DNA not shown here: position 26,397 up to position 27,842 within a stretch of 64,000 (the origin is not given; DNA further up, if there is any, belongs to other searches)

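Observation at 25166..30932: Small integrative element inserted in tRNA-Ala(CGC) with exact 45-bp att duplication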

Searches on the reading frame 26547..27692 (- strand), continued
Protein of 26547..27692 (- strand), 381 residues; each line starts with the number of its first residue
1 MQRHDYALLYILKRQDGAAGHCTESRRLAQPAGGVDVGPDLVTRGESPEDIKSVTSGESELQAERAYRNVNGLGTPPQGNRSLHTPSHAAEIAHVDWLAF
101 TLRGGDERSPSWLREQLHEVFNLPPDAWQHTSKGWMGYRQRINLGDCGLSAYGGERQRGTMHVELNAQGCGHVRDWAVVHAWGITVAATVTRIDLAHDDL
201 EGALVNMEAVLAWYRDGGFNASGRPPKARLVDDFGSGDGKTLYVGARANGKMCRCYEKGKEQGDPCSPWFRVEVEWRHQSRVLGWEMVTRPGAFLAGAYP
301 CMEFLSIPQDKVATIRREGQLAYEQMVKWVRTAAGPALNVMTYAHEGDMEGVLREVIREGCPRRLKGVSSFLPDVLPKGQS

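Call 103: search_protein_families(library=padloc, proteins=[L032:7498-9273:-, L041:7681-9414:-, L044:7595-8728:-, L043:7839-8927:+, L049:8487-9572:+, L051:7478-8536:+, L012:7456-8490:+, L058:6469-7467:-, L051:8536-9471:+, L067:7691-8611:+], max_evalue=1e-10)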
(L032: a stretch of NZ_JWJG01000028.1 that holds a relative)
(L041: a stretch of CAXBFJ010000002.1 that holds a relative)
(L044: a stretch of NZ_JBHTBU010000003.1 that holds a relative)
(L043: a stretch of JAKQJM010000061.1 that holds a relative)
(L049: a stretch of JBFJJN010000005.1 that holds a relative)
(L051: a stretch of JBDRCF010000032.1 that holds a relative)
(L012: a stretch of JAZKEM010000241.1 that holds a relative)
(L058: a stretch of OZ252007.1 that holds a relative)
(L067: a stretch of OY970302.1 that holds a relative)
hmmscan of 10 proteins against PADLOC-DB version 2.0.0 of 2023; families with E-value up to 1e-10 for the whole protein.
L032:7498-9273:- (591 aa): 0 families

L041:7681-9414:- (577 aa): 9 families
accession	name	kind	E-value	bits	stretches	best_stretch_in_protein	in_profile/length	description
PDLC02980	AriA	-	1.3e-18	66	0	237-325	223-304/304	-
PDLC02979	AriA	-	1.5e-17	62.5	0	231-321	283-370/373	-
PDLC04389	PDC-M07A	-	1e-14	52.4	0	274-350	321-396/443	-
PDLC02335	AbiLi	-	1.2e-13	48.8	1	25-332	77-247/326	AbiLi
PDLC04392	PDC-M07A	-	9.8e-12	42.6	0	277-327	304-354/432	-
PDLC02915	ATPase-Toprim_I-B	-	1.1e-11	42.3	0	269-394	246-370/623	-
PDLC00102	GajA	-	2.2e-11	40.9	0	208-404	224-407/532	AAA ATPase domain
PDLC04391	PDC-M07A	-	3.6e-11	40.7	0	277-350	302-374/412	-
PDLC04393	PDC-M07A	-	8.1e-11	39.5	0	277-345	306-374/435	-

L044:7595-8728:- (377 aa): 5 families
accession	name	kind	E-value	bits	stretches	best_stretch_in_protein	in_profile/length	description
PDLC03963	SoFic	-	6.7e-108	359.3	1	13-375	7-358/361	-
PDLC04836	PDC-S04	-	2.3e-16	57.7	1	66-225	30-184/244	-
PDLC04840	PDC-S04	-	3.1e-16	57.8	1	69-231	19-177/227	-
PDLC04837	PDC-S04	-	1.8e-15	54.9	1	46-224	12-179/234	-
PDLC04966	PDC-S24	-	8.8e-15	52.5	1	148-262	251-371/497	-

L043:7839-8927:+ (363 aa): 2 families
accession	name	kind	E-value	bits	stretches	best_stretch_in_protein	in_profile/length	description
PDLC03877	NsnA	-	2.9e-65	219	1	17-361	34-381/385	-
PDLC04027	PD-T4-2_A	-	1.7e-55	186.5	1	39-360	43-362/363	-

L049:8487-9572:+ (362 aa): 2 families
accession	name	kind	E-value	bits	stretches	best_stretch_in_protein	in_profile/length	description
PDLC03877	NsnA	-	2.5e-29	100.7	1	7-352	47-378/385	-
PDLC04027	PD-T4-2_A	-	2.8e-15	54.2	1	16-326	43-345/363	-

L051:7478-8536:+ (353 aa): 2 families
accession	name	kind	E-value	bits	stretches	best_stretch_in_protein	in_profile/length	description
PDLC02928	NDT_II-A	-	5.5e-80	266.8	1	45-347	2-278/279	-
PDLC02930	NDT_II-A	-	7.9e-27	92.5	1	85-271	37-212/272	-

L012:7456-8490:+ (345 aa): 0 families

L058:6469-7467:- (332 aa): 0 families

L051:8536-9471:+ (312 aa): 41 families (the best 25 are shown)
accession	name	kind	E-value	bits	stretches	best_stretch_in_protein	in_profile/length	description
PDLC02939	RT_II-A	-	1.6e-121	403.5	1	5-309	3-303/304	-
PDLC02936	RT_I-A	-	3.8e-104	346.3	1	7-310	5-307/308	-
PDLC02940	RT_II-A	-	4.5e-65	218.1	1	8-301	189-467/477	-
PDLC02941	RT_II-A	-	5.1e-64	214.4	1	8-306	18-299/309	-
PDLC02942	RT_III-A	-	1.4e-59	199.9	1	9-256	48-282/341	-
PDLC02943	RT_III-A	-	4.1e-58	194.8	1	8-264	27-268/322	-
PDLC02944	RT_III-A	-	1.4e-57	194.1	2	152-301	208-367/597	-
PDLC02956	RT_XIII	-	4.8e-55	185.4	1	29-296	143-417/469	-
PDLC03739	RT_Ec107-like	-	1.6e-54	183.3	1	20-258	26-249/307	retron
PDLC02946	RT_III-A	-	1.3e-53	180.3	1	7-262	38-277/330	-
PDLC02959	RT-Protease_XI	-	1.3e-52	177.4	1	7-264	12-266/510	single gene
PDLC02960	RT-Protease_XI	-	1.9e-52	176.9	1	7-264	10-263/506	single gene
PDLC02945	RT_III-A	-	1.7e-50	170.1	1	9-262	46-308/362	-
PDLC02962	RT-TIR_XII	-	4.7e-49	165.5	1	6-266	17-274/478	single gene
PDLC02967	RT-Toprim_I-C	-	1.7e-48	163.8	1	6-264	9-268/549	single gene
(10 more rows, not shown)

L067:7691-8611:+ (307 aa): 0 families
